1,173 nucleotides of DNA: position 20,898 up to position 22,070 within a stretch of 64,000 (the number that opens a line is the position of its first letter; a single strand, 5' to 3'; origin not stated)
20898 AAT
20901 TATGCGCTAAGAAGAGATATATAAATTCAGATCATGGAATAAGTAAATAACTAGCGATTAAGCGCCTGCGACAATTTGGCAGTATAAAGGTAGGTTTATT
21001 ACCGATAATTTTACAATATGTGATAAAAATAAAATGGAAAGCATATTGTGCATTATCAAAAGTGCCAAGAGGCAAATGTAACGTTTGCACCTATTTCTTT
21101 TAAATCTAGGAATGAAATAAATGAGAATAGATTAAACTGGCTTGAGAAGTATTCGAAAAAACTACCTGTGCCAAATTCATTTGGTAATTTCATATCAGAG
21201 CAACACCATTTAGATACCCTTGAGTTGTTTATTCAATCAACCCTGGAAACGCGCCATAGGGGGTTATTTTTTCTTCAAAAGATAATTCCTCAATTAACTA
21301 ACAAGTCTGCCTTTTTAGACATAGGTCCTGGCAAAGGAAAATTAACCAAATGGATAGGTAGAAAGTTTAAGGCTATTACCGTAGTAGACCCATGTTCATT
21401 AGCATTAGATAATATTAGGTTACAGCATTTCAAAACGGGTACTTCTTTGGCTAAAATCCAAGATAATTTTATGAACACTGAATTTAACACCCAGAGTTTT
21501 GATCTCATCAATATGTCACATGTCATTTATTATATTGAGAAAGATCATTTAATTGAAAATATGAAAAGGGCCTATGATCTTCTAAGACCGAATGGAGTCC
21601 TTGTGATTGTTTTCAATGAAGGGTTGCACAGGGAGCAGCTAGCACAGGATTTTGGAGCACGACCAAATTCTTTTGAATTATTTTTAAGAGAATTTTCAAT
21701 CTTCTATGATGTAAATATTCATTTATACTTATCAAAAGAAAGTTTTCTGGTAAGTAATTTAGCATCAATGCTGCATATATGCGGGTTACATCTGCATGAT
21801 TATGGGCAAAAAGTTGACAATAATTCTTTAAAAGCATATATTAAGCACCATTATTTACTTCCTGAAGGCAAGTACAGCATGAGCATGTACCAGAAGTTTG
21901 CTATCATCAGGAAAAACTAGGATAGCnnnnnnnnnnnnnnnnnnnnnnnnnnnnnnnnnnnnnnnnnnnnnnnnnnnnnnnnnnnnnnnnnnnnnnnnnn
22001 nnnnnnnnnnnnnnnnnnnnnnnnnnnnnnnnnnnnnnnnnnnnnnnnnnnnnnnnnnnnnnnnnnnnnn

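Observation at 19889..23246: LqsR/LqsS-like response regulator and six-TM kinase pair with a methyltransferase in between and no autoinducer synthase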

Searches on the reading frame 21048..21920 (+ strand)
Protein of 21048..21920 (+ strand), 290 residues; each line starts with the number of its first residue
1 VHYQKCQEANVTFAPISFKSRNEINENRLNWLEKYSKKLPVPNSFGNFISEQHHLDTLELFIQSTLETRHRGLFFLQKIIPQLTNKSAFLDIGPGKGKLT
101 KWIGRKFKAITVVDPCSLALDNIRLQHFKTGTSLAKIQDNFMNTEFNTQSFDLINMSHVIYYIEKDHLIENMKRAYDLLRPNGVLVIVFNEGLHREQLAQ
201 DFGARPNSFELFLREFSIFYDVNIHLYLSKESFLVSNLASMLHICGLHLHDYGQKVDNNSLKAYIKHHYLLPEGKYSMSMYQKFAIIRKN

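Call 3: search_protein_families(library=pfam, proteins=[window:21048-21920:+], max_evalue=0.01)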
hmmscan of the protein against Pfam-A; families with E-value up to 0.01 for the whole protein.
window:21048-21920:+ (290 aa): 10 families
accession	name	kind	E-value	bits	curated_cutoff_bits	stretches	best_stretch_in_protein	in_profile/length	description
PF13489.12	Methyltransf_23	-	1.8e-13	51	27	1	77-202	14-132/164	Methyltransferase domain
PF08241.18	Methyltransf_11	-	1.7e-12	48.3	21.2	1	90-187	1-95/95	Methyltransferase domain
PF13649.12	Methyltransf_25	-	5.7e-12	46.6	27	1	90-183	2-97/97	Methyltransferase domain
PF08242.18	Methyltransf_12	-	6.6e-10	40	30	1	90-185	1-98/98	Methyltransferase domain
PF05891.18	Methyltransf_PK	-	5.9e-08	32.9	27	1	75-192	45-164/218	AdoMet dependent proline di-methyltransferase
PF05175.20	MTS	-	7.9e-06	26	23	1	79-202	26-154/170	Methyltransferase small domain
PF05401.17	NodS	-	2.5e-05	24.6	24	1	86-203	44-156/201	Nodulation protein S (NodS)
PF00398.26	RrnaAD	-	4.6e-05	23.1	24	1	82-165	27-113/263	Ribosomal RNA adenine dimethylase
PF13847.12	Methyltransf_31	-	0.0051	17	27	0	86-187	4-109/145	Methyltransferase domain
PF01739.24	CheR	-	0.0094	15.8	27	0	140-196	126-182/195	CheR methyltransferase, SAM binding domain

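Call 4: search_protein_families(library=ncbifam, proteins=[window:21048-21920:+], max_evalue=0.01)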
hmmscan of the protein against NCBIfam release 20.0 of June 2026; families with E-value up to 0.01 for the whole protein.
window:21048-21920:+ (290 aa): 10 families
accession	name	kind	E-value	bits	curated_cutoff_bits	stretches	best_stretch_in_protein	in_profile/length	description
NF043040.1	corrin_prot_MT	hypoth_equivalog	1.7e-08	34.2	180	1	78-188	33-148/216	corrinoid protein-associated methyltransferase CpaM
TIGR01983.1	UbiG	equivalog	6e-06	25.7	102.95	1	23-187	24-151/228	bifunctional 2-polyprenyl-6-hydroxyphenol methylase/3-demethylubiquinol 3-O-methyltransferase UbiG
NF041650.1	nod_mtase_NodS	equivalog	1.6e-05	24.7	300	1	69-187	25-139/190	nodulation methyltransferase NodS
NF001244.0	PRK00216.1-5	equivalog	2e-05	24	216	1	85-188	48-154/236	bifunctional demethylmenaquinone methyltransferase/2-methoxy-6-polyprenyl-1,4-benzoquinol methylase UbiE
TIGR02072.1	BioC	equivalog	5.4e-05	23.1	184.95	1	79-187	26-132/244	malonyl-ACP O-methyltransferase BioC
TIGR00755.1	ksgA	equivalog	0.00019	20.8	171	1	78-170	20-113/256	16S rRNA (adenine(1518)-N(6)/adenine(1519)-N(6))-dimethyltransferase RsmA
NF008992.0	PRK12335.1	equivalog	0.00039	19.7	303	1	83-191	120-227/289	SAM-dependent methyltransferase TehB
NF000499.2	Erm23S_rRNA_broad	equivalog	0.00071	19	212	1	82-153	18-90/244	23S ribosomal RNA methyltransferase Erm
NF000077.1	Erm42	exception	0.0027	17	600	1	83-152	38-105/303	23S rRNA (adenine(2058)-N(6))-methyltransferase Erm(42)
NF008405.0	PRK11207.1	equivalog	0.0039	16.7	218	1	86-175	31-123/198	tellurite resistance methyltransferase TehB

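Call 22: find_homologous_proteins(query=window:21048-21920:+, max_evalue=0.00001)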
Query window:21048-21920:+ (290 aa): 14 proteins with E <= 0.00001 among 529 candidates.
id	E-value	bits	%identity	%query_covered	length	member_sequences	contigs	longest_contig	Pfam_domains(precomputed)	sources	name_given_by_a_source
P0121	3.8e-193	658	100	100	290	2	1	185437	PF13489.13,PF05175.21,PF13649.13,PF08241.19,PF08242.19,PF05891.19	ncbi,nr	ncbi:MAG: class I SAM-dependent methyltransferase [Alphaproteobacteria bacterium]|nr:class I SAM-dep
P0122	2.9e-112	393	64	95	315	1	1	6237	PF13489.13,PF05175.21,PF13649.13,PF08241.19,PF08242.19,PF05401.17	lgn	-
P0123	1.2e-105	371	59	95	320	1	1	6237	PF13847.13,PF13489.13,PF05175.21,PF13649.13,PF08241.19,PF08242.19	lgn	-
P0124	1.4e-105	371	60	95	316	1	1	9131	PF13847.13,PF13489.13,PF05175.21,PF13649.13,PF08241.19,PF08242.19,PF05891.19,PF05401.17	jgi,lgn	-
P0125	1.6e-104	367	59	95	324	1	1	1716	PF13847.13,PF00398.27,PF13489.13,PF05175.21,PF13649.13,PF08241.19,PF08242.19,PF05891.19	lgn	-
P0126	5.2e-101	356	57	97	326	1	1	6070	PF13489.13,PF05175.21,PF13649.13,PF08241.19,PF08242.19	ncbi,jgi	jgi:SAM-dependent methyltransferase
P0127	6.5e-71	257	47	93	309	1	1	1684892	PF13489.13,PF05175.21,PF13649.13,PF00891.25,PF08241.19,PF08242.19,PF05891.19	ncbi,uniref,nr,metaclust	ncbi:class I SAM-dependent methyltransferase [Candidatus Paracaedibacter symbiosus]|uniref:class I S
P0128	6.6e-70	254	46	92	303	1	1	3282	PF13489.13,PF13649.13,PF08241.19,PF08242.19,PF05891.19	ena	-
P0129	2.7e-67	245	45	95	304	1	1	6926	PF13489.13,PF05175.21,PF13649.13,PF00891.25,PF08241.19,PF08242.19,PF05891.19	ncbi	ncbi:MAG: class I SAM-dependent methyltransferase [Candidatus Nucleicultricaceae bacterium]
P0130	5.3e-67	244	45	92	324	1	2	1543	PF13489.13,PF13649.13,PF00891.25,PF08241.19,PF08242.19,PF05891.19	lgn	-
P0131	3.9e-66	241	44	95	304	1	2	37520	PF13489.13,PF05175.21,PF13649.13,PF00891.25,PF08241.19,PF08242.19,PF05891.19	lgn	-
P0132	1.1e-65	240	46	92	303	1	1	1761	PF13489.13,PF05175.21,PF13649.13,PF08241.19,PF08242.19,PF05891.19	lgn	-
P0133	7.6e-64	234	45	92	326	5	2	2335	PF13847.13,PF13489.13,PF05175.21,PF13649.13,PF00891.25,PF08241.19,PF08242.19,PF05891.19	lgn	-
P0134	4.9e-42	162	32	95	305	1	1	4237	PF00398.27,PF13489.13,PF13649.13,PF08241.19,PF08242.19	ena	-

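Call 23: find_encoding_contigs(protein=P0121, flank=6000, max_places=2)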
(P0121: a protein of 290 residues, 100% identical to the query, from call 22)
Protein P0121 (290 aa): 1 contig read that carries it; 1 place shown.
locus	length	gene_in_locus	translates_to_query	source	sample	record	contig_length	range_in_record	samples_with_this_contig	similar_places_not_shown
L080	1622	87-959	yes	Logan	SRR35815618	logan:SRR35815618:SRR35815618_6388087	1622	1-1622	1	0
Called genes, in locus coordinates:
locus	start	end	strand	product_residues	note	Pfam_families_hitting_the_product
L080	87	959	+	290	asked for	PF05175:MTS (weak), PF05891:Methyltransf_PK, PF13489:Methyltransf_23, PF08241:Methyltransf_11, PF08242:Methyltransf_12, PF13649:Methyltransf_25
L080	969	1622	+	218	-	?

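Call 24: find_encoding_contigs(protein=P0122, flank=6000, max_places=2)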
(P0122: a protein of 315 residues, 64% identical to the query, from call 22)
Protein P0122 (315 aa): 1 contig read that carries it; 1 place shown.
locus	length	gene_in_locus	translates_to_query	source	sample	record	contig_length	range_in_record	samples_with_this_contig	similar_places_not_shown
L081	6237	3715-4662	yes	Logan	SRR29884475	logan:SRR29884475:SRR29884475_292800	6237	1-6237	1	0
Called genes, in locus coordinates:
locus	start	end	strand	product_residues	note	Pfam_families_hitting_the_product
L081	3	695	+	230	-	?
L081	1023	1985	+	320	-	PF05175:MTS (weak), PF13489:Methyltransf_23, PF13847:Methyltransf_31 (weak), PF08241:Methyltransf_11, PF08242:Methyltransf_12, PF13649:Methyltransf_25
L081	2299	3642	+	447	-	PF01979:Amidohydro_1, PF07969:Amidohydro_3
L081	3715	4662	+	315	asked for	PF05401:NodS (weak), PF05175:MTS (weak), PF13489:Methyltransf_23, PF08241:Methyltransf_11, PF08242:Methyltransf_12 (weak), PF13649:Methyltransf_25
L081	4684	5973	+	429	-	PF02518:HATPase_c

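Call 25: find_encoding_contigs(protein=P0124, flank=6000, max_places=2)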
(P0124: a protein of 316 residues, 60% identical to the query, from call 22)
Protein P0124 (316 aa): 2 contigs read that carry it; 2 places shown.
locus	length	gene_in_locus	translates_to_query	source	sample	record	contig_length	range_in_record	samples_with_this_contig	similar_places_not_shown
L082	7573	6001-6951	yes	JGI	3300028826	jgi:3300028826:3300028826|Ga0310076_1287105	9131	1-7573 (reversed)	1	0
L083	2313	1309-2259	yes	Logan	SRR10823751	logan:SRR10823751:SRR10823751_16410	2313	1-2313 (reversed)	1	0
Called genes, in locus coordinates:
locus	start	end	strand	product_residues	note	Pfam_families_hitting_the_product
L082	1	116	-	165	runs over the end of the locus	PF00334:NDK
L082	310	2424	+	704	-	-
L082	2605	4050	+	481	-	PF16850:Inhibitor_I66 (faint)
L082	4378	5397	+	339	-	PF00072:Response_reg (weak)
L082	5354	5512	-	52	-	-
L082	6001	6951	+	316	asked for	PF05891:Methyltransf_PK (weak), PF05401:NodS (weak), PF13489:Methyltransf_23, PF05175:MTS (weak), PF13847:Methyltransf_31 (weak), PF08241:Methyltransf_11, PF08242:Methyltransf_12, PF13649:Methyltransf_25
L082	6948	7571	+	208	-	?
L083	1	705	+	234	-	?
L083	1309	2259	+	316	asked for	PF05891:Methyltransf_PK (weak), PF05401:NodS (weak), PF13489:Methyltransf_23, PF05175:MTS (weak), PF13847:Methyltransf_31 (weak), PF08241:Methyltransf_11, PF08242:Methyltransf_12, PF13649:Methyltransf_25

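Call 26: find_encoding_contigs(protein=P0126, flank=6000, max_places=2)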
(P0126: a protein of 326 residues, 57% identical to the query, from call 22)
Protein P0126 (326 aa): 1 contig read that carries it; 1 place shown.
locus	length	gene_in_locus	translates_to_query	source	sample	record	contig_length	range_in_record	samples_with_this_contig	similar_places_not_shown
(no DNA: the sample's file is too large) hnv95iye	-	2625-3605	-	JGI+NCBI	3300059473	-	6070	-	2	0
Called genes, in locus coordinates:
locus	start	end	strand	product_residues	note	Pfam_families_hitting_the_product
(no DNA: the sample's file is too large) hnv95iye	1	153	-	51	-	?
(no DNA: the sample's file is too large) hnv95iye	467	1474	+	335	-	PF00072:Response_reg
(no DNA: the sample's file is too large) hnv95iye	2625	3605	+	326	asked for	PF13489:Methyltransf_23, PF05175:MTS (weak), PF08241:Methyltransf_11, PF08242:Methyltransf_12, PF13649:Methyltransf_25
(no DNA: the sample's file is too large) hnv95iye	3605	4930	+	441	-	PF02518:HATPase_c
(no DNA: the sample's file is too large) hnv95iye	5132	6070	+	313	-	?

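Call 27: find_encoding_contigs(protein=P0129, flank=6000, max_places=2)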
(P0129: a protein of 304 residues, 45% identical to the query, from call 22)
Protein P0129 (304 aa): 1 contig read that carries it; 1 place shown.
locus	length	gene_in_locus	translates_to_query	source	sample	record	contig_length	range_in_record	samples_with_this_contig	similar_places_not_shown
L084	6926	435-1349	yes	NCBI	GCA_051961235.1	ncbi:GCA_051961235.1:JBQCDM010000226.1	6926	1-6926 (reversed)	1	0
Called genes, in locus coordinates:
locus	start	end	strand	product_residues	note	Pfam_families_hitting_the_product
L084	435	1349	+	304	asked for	PF05891:Methyltransf_PK, PF00891:Methyltransf_2 (weak), PF13489:Methyltransf_23, PF05175:MTS (weak), PF08241:Methyltransf_11, PF08242:Methyltransf_12, PF13649:Methyltransf_25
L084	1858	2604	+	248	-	PF02518:HATPase_c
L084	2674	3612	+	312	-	PF00072:Response_reg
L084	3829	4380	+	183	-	PF00239:Resolvase, PF13565:HTH_32 (weak), PF02796:HTH_7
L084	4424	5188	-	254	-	-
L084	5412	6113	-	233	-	-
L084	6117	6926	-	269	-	PF15649:Tox-REase-7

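Call 28: find_encoding_contigs(protein=P0131, flank=6000, max_places=2)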
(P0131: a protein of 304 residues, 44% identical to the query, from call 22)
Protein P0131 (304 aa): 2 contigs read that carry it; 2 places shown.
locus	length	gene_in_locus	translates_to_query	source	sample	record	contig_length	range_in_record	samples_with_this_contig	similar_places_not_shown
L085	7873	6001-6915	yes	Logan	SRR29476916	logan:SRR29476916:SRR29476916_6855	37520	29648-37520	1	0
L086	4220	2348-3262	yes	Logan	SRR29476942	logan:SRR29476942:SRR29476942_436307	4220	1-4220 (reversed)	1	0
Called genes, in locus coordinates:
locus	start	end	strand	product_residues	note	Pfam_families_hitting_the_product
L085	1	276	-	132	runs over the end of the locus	PF09413:DUF2007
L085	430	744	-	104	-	PF01638:HxlR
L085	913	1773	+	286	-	PF02678:Pirin, PF05726:Pirin_C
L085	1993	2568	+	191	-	PF06736:TMEM175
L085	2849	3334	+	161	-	-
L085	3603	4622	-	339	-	PF00165:HTH_AraC (weak), PF12833:HTH_18, PF06445:GyrI-like, PF14526:Cass2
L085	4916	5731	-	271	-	PF01177:Asp_Glu_race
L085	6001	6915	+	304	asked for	PF05891:Methyltransf_PK, PF00891:Methyltransf_2, PF05175:MTS (weak), PF13489:Methyltransf_23, PF08241:Methyltransf_11, PF08242:Methyltransf_12, PF13649:Methyltransf_25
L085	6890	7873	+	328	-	?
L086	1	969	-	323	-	?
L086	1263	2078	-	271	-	PF01177:Asp_Glu_race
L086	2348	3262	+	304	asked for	PF05891:Methyltransf_PK, PF00891:Methyltransf_2, PF05175:MTS (weak), PF13489:Methyltransf_23, PF08241:Methyltransf_11, PF08242:Methyltransf_12, PF13649:Methyltransf_25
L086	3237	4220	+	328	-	?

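Call 29: find_encoding_contigs(protein=P0134, flank=6000, max_places=2)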
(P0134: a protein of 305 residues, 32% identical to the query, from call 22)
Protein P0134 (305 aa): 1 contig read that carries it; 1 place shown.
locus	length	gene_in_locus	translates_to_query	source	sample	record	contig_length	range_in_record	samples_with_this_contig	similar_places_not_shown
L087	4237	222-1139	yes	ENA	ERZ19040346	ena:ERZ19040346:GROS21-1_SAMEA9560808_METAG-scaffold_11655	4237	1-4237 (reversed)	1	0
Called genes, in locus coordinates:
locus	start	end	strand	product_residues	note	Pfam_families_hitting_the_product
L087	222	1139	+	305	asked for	PF13489:Methyltransf_23, PF00398:RrnaAD (faint), PF08241:Methyltransf_11, PF08242:Methyltransf_12, PF13649:Methyltransf_25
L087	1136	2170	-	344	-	PF00072:Response_reg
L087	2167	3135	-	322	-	PF02518:HATPase_c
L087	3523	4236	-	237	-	?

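Call 48: predict_structure(alignment_id=A3)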
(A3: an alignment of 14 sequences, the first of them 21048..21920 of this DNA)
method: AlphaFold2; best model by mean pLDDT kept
length: 290 residues; sequences in the alignment: 14
mean_pLDDT: 88.6   pTM: 0.85
mean pLDDT of the five models: 88.6, 88.5, 86.8, 85.8, 82.6
residues with pLDDT >= 90: 179; 70-90: 95; 50-70: 8; < 50: 8
segments of 3 or more residues with pLDDT < 50: 1-8
pLDDT, mean of each block of 10 residues (from residue 1): 41 76 82 96 93 89 87 93 95 89 95 90 94 94 86 87 77 94 93 90 86 87 91 92 95 94 97 93 92
secondary structure, 60 per line:
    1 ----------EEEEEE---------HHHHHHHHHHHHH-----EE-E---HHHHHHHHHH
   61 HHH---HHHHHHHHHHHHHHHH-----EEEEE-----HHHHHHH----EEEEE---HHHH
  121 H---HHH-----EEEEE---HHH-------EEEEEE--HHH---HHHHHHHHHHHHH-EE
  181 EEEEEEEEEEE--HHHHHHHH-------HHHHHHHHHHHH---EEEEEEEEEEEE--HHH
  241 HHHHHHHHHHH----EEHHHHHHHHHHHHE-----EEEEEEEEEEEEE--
elements in order: E11-16 H26-38 H51-63 H67-82 E88-92 H98-104 E109-113 H117-121 E133-137 E151-156 H165-177 E179-191 H194-201 H209-220 E224-235 H238-251 H258-269 E276-288

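Call 51: fold_search(model_id=the predicted structure, library=pdb)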
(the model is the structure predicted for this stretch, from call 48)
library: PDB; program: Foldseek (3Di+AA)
matches with E <= 10: 1868; with E <= 0.001: 1363
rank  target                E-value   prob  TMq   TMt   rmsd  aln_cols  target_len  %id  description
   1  1jqd_A                1.0e-12  1.00  0.59  0.60   5.3       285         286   16  Crystal Structure Analysis of Human Histamine Methyltransferase (Thr105 Polymorphic Variant) Complexed with AdoHcy and (released 2002-08-06)
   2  1jqd_B                4.2e-12  1.00  0.64  0.65   4.2       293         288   16  Crystal Structure Analysis of Human Histamine Methyltransferase (Thr105 Polymorphic Variant) Complexed with AdoHcy and (released 2002-08-06)
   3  1jqe_A                6.8e-12  1.00  0.62  0.64   4.7       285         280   16  Crystal Structure Analysis of Human Histamine Methyltransferase (Ile105 Polymorphic Variant) Complexed with AdoHcy and (released 2002-08-06)
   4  2aou_B                1.4e-11  1.00  0.63  0.63   5.0       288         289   17  Histamine Methyltransferase Complexed with the Antimalarial Drug Amodiaquine (released 2005-09-13)
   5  8x8j_A                1.5e-11  1.00  0.52  0.63   7.4       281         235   15  The structure of AbBioc in complex with inhibitor sinefungin (released 2024-11-13)
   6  2aow_A                2.0e-11  1.00  0.60  0.60   5.4       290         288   17  Histamine Methyltransferase (Natural Variant I105) Complexed with the Acetylcholinesterase Inhibitor and Altzheimer's  (released 2005-09-13)
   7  8x8i_A                2.0e-11  1.00  0.52  0.61   7.6       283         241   16  The structure of AbBioc in complex with SAM cofactor (released 2024-11-13)
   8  8x8j_B                8.1e-11  1.00  0.53  0.64   7.3       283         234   16  The structure of AbBioc in complex with inhibitor sinefungin (released 2024-11-13)
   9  9e72_B                1.4e-10  1.00  0.49  0.54   5.9       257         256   14  HvrF methyltransferase with SAH and pantaphos (released 2026-03-18)
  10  8x8i_B                2.0e-10  1.00  0.50  0.59   7.1       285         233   14  The structure of AbBioc in complex with SAM cofactor (released 2024-11-13)
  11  9e72_A                3.5e-10  1.00  0.50  0.57   5.7       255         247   14  HvrF methyltransferase with SAH and pantaphos (released 2026-03-18)
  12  2p35_B                3.7e-10  1.00  0.54  0.64   5.2       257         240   14  Crystal structure of trans-aconitate methyltransferase from Agrobacterium tumefaciens (released 2007-04-10)
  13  8x8i_C                5.3e-10  1.00  0.54  0.65   5.2       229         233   16  The structure of AbBioc in complex with SAM cofactor (released 2024-11-13)
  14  2p35_A                6.0e-10  1.00  0.53  0.62   5.8       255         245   15  Crystal structure of trans-aconitate methyltransferase from Agrobacterium tumefaciens (released 2007-04-10)
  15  8x8i_D                7.6e-10  1.00  0.53  0.63   5.1       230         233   17  The structure of AbBioc in complex with SAM cofactor (released 2024-11-13)
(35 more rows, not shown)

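Call 59: find_homologous_proteins(query=A3, max_evalue=1e-8)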
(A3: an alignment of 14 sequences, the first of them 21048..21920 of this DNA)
Query A3 (14 sequences) (290 aa, profile of the alignment): 23 proteins with E <= 1e-8 among 4447 candidates.
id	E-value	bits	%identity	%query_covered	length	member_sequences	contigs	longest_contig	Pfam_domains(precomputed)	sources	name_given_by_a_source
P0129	2.7e-145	501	45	95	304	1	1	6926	PF13489.13,PF05175.21,PF13649.13,PF00891.25,PF08241.19,PF08242.19,PF05891.19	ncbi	ncbi:MAG: class I SAM-dependent methyltransferase [Candidatus Nucleicultricaceae bacterium]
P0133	8.2e-145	500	45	92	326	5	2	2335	PF13847.13,PF13489.13,PF05175.21,PF13649.13,PF00891.25,PF08241.19,PF08242.19,PF05891.19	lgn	-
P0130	9.8e-145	500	45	92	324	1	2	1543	PF13489.13,PF13649.13,PF00891.25,PF08241.19,PF08242.19,PF05891.19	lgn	-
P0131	6.4e-143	494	44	95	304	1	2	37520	PF13489.13,PF05175.21,PF13649.13,PF00891.25,PF08241.19,PF08242.19,PF05891.19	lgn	-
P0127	1.9e-141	489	47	93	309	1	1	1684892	PF13489.13,PF05175.21,PF13649.13,PF00891.25,PF08241.19,PF08242.19,PF05891.19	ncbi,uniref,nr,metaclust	ncbi:class I SAM-dependent methyltransferase [Candidatus Paracaedibacter symbiosus]|uniref:class I S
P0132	2.8e-139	482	46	92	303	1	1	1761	PF13489.13,PF05175.21,PF13649.13,PF08241.19,PF08242.19,PF05891.19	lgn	-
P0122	7.1e-139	480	64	95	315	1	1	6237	PF13489.13,PF05175.21,PF13649.13,PF08241.19,PF08242.19,PF05401.17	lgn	-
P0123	1.3e-138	479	59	95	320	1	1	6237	PF13847.13,PF13489.13,PF05175.21,PF13649.13,PF08241.19,PF08242.19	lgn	-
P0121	7.1e-136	471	100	100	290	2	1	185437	PF13489.13,PF05175.21,PF13649.13,PF08241.19,PF08242.19,PF05891.19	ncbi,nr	ncbi:MAG: class I SAM-dependent methyltransferase [Alphaproteobacteria bacterium]|nr:class I SAM-dep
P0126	1.3e-135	470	57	97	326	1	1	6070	PF13489.13,PF05175.21,PF13649.13,PF08241.19,PF08242.19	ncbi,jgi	jgi:SAM-dependent methyltransferase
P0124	7.2e-135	467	60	95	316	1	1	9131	PF13847.13,PF13489.13,PF05175.21,PF13649.13,PF08241.19,PF08242.19,PF05891.19,PF05401.17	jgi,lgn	-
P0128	3.9e-134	465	46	92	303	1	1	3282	PF13489.13,PF13649.13,PF08241.19,PF08242.19,PF05891.19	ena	-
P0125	1.0e-131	457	59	95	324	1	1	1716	PF13847.13,PF00398.27,PF13489.13,PF05175.21,PF13649.13,PF08241.19,PF08242.19,PF05891.19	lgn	-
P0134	4.6e-114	399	32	95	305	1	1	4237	PF00398.27,PF13489.13,PF13649.13,PF08241.19,PF08242.19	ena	-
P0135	5.5e-89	317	34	93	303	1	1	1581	PF00398.27,PF13489.13,PF13649.13,PF08241.19,PF08242.19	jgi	jgi:hypothetical protein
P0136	1.7e-86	308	35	93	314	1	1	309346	PF13847.13,PF00398.27,PF13489.13,PF03848.21,PF13649.13,PF05219.18,PF08241.19,PF08242.19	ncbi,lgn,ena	-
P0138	6.0e-83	297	36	93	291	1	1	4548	PF13489.13,PF05175.21,PF13649.13,PF08241.19,PF08242.19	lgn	-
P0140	1.5e-76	276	34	93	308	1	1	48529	PF13489.13,PF13649.13,PF08241.19,PF08242.19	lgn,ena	-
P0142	2.9e-73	265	34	93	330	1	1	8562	PF13489.13,PF13649.13,PF08241.19,PF08242.19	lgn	-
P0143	8.9e-73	263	32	93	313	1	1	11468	PF13489.13,PF13649.13,PF08241.19,PF08242.19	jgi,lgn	-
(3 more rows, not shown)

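Call 60: find_encoding_contigs(protein=P0136, flank=5000, max_places=1)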
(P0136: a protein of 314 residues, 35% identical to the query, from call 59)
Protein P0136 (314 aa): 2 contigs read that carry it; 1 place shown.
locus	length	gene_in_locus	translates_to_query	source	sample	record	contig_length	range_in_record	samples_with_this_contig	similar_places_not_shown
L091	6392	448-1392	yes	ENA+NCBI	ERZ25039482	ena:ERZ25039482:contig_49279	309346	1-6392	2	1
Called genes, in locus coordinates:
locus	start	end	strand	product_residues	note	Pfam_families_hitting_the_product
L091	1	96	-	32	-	?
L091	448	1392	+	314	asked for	PF00398:RrnaAD (weak), PF13489:Methyltransf_23, PF03848:TehB (weak), PF05219:DREV (weak), PF13847:Methyltransf_31 (weak), PF08241:Methyltransf_11, PF08242:Methyltransf_12, PF13649:Methyltransf_25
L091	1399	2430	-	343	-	PF00072:Response_reg (weak)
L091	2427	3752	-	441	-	PF02518:HATPase_c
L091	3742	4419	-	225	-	-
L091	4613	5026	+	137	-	PF00196:GerE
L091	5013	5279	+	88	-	PF00512:HisKA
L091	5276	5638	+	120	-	PF00072:Response_reg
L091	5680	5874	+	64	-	PF02599:CsrA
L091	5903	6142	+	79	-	PF02599:CsrA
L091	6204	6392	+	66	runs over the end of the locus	-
